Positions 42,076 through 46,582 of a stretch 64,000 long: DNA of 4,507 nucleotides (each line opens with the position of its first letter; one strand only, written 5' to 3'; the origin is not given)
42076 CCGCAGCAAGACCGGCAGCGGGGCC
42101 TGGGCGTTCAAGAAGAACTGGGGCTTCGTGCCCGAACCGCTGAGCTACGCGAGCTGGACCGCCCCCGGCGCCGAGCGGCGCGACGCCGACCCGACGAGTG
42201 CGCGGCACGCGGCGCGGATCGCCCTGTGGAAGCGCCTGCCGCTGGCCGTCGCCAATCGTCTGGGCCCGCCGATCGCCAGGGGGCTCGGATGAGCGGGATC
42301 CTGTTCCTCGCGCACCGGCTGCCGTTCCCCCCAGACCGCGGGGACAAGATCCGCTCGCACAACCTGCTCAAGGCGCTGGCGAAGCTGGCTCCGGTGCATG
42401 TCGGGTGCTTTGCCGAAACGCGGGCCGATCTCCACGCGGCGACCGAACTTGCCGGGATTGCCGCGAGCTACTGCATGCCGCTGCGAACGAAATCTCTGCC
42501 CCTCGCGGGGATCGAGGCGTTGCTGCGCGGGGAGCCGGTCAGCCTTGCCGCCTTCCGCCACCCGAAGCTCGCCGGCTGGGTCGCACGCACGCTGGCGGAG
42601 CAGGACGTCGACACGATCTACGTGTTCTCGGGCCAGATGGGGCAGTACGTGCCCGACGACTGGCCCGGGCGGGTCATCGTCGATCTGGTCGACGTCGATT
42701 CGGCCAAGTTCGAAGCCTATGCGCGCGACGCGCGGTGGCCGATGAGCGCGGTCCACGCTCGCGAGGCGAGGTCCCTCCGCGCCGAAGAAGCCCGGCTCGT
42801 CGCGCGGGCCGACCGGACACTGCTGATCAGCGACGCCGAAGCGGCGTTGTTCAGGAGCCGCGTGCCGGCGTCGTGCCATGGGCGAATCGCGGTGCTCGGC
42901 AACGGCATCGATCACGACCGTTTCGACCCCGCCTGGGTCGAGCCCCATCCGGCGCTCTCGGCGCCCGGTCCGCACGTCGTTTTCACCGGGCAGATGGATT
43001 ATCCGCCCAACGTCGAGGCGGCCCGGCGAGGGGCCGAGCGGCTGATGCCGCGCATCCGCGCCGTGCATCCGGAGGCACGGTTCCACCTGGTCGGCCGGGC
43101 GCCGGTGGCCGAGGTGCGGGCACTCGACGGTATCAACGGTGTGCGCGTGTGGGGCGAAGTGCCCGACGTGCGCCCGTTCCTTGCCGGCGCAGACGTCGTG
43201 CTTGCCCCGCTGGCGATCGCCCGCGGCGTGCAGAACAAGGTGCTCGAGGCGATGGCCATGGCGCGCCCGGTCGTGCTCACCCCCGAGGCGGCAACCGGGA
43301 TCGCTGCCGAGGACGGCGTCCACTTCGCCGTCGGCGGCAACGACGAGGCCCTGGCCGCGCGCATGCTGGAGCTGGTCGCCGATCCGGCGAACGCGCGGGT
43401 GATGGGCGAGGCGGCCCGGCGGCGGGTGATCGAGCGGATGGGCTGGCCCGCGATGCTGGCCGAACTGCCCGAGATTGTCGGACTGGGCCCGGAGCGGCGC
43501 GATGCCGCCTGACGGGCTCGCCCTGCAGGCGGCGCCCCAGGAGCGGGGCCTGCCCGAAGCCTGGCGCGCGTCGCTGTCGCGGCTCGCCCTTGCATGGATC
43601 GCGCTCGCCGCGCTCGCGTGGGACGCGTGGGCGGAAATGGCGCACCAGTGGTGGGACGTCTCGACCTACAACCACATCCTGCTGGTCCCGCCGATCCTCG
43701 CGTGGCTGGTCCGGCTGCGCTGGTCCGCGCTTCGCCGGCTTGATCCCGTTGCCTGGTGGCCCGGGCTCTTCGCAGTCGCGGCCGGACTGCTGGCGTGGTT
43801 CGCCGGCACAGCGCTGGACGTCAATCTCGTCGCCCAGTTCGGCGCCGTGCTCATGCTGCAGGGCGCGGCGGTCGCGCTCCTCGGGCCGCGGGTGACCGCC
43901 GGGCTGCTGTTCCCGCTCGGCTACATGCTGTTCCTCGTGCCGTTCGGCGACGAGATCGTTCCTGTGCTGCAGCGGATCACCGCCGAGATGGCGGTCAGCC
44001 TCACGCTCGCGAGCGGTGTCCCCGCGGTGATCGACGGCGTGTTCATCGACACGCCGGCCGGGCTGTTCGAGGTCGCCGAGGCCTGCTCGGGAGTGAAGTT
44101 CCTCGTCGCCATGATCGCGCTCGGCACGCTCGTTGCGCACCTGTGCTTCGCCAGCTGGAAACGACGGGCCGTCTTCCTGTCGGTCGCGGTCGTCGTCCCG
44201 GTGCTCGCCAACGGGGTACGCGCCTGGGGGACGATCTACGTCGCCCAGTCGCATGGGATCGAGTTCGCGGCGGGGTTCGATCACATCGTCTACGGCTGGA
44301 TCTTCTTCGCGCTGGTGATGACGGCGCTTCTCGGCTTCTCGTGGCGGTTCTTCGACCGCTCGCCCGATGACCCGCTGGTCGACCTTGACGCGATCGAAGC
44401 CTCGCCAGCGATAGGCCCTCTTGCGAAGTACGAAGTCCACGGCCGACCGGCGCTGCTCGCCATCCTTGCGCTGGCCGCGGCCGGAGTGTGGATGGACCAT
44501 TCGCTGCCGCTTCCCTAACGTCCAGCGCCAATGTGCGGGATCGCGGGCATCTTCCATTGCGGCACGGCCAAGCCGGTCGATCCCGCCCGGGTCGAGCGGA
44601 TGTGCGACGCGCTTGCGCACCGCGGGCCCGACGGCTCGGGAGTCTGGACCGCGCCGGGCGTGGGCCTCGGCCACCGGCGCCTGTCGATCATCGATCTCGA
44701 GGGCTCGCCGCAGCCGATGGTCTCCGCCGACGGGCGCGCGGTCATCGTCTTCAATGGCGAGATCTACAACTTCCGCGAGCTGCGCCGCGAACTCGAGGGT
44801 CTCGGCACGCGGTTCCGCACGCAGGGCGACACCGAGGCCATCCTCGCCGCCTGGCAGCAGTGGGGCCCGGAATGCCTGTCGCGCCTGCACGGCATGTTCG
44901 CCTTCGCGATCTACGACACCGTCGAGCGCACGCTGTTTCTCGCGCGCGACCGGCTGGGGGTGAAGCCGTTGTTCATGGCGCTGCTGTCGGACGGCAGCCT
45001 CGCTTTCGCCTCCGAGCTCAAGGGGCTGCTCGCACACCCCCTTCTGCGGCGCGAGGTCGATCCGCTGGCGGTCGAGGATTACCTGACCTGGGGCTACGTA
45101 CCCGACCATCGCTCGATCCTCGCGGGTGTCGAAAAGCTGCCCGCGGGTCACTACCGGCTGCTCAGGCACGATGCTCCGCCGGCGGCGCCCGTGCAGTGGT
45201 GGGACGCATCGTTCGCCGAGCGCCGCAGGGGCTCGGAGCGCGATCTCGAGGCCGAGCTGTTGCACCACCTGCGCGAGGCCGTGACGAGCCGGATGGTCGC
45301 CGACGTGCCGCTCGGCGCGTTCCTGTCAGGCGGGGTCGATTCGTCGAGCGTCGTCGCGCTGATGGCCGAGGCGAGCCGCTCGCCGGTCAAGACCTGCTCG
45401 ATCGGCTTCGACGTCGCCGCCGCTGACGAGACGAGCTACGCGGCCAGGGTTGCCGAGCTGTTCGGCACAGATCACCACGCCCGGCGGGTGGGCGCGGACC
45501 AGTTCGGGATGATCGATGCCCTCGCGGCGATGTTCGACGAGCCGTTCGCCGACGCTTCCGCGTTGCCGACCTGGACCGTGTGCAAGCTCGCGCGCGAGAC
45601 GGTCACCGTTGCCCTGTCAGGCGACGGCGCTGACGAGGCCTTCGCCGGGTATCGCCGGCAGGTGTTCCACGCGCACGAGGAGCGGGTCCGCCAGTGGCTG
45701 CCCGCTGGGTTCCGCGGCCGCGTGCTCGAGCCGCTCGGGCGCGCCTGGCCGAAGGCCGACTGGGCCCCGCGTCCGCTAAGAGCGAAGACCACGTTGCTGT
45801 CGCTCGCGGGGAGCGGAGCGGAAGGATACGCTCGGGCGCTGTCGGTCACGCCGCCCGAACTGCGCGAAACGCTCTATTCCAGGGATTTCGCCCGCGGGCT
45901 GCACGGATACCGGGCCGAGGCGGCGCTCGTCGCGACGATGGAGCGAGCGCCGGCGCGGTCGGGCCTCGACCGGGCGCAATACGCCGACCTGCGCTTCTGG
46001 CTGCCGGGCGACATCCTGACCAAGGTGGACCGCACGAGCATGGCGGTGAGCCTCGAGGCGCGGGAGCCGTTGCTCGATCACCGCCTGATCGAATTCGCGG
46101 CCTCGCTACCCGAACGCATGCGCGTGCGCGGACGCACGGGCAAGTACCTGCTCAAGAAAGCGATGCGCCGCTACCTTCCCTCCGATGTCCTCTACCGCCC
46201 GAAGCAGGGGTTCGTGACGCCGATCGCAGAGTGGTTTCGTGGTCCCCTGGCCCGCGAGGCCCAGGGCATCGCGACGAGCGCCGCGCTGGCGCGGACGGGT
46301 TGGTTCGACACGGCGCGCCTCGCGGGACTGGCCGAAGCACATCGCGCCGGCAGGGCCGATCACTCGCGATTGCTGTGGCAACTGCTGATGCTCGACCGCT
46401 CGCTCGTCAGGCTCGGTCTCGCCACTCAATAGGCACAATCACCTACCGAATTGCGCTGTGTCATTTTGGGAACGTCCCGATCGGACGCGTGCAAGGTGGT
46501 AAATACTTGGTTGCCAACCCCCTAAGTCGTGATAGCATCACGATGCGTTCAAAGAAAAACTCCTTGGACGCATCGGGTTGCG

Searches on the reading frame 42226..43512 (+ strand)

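Call 51: search_protein_families(library=ncbifam, proteins=[window:42226-43512:+], max_evalue=1e-10)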
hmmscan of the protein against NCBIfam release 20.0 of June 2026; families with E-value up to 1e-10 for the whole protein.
window:42226-43512:+ (428 aa): 2 families
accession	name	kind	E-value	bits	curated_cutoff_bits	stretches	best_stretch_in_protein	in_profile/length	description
TIGR03087.1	stp1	hypoth_equivalog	3.5e-122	408.4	316.65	1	25-418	1-394/397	TIGR03087 family PEP-CTERM/XrtA system glycosyltransferase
TIGR03088.1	stp2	hypoth_equivalog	4e-13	49.2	409.05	1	220-413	161-365/374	TIGR03088 family PEP-CTERM/XrtA system glycosyltransferase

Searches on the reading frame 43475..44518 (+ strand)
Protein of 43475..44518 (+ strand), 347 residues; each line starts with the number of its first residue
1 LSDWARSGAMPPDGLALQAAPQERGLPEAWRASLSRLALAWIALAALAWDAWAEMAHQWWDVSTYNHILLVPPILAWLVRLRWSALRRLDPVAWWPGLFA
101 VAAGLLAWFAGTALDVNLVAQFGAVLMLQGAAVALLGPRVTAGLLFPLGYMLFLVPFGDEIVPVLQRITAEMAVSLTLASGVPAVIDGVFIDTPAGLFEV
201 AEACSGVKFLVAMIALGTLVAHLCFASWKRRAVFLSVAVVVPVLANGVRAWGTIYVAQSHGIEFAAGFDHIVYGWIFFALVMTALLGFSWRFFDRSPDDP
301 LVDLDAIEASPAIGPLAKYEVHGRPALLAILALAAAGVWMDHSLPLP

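Call 51: search_protein_families(library=ncbifam, proteins=[window:43475-44518:+], max_evalue=1e-10)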
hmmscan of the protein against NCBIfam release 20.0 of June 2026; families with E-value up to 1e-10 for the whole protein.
window:43475-44518:+ (347 aa): 8 families
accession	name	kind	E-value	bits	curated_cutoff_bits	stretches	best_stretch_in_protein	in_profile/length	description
TIGR03109.2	exosort_XrtA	exception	4.1e-98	328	208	1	37-294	3-261/261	exosortase A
TIGR02602.1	8TM_EpsH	subfamily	1.4e-56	191.7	105.55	1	57-287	2-235/241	exosortase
NF038142.1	exosort_XrtW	exception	1.7e-47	161.9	425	1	36-339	4-311/494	exosortase W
TIGR04152.1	exosort_VPLPA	exception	1.2e-36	126.8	400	1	58-338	3-292/486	VPLPA-CTERM-specific exosortase XrtD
NF035943.2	exosort_XrtV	exception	2e-21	76.5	313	1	36-290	4-264/270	exosortase V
TIGR04178.1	exo_archaeo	signature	5.3e-19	68.3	23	1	198-290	1-93/97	exosortase/archaeosortase family protein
TIGR04151.1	exosort_VPDSG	exception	4.9e-14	52.4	300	1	60-286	53-293/306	VPDSG-CTERM-specific exosortase XrtC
TIGR03113.1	exosort_XrtB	exception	2.9e-12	46.8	275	1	49-282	13-254/268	exosortase B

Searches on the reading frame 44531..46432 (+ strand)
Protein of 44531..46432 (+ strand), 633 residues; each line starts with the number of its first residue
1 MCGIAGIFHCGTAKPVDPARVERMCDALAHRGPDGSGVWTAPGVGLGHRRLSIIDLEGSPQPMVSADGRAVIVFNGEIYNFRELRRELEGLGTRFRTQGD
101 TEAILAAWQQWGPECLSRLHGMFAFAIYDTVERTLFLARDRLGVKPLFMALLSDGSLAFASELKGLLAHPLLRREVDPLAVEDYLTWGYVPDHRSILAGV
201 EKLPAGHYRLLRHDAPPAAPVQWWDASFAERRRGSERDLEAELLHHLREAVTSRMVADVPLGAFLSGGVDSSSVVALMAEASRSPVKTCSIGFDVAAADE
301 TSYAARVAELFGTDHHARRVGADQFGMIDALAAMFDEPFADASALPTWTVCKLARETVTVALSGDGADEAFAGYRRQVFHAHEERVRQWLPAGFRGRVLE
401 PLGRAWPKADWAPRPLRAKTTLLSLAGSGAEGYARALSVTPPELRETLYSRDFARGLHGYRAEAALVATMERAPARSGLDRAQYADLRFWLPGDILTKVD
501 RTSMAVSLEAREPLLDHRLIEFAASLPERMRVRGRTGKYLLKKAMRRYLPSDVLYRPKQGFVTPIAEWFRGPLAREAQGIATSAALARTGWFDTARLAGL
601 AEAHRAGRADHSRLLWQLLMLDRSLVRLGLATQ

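Call 51: search_protein_families(library=ncbifam, proteins=[window:44531-46432:+], max_evalue=1e-10)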
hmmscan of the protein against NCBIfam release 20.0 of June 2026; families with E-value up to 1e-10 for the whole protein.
window:44531-46432:+ (633 aa): 6 families
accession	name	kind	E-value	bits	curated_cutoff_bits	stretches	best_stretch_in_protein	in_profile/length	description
TIGR03108.1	eps_aminotran_1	hypoth_equivalog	4.3e-290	963.9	816.9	1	1-625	1-625/628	XrtA/PEP-CTERM system amidotransferase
TIGR01536.1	asn_synth_AEB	equivalog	1e-142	476.8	267.1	1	2-561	1-517/517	asparagine synthase (glutamine-hydrolyzing)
TIGR03104.1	trio_amidotrans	equivalog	7.8e-125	417.4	570.1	2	1-375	1-381/589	N-acetylglutaminylglutamine amidotransferase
NF006949.0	PRK09431.1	equivalog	8.9e-88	295.2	499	3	1-168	1-167/554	asparagine synthase B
NF033535.1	lass_lactam_cya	exception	2.8e-75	254.2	525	1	1-370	1-375/668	lasso peptide isopeptide bond-forming cyclase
NF033561.1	macrolact_Ik_Al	subfamily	1.5e-17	63.4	300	1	126-371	84-331/561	albusnodin/ikarugamycin family macrolactam cyclase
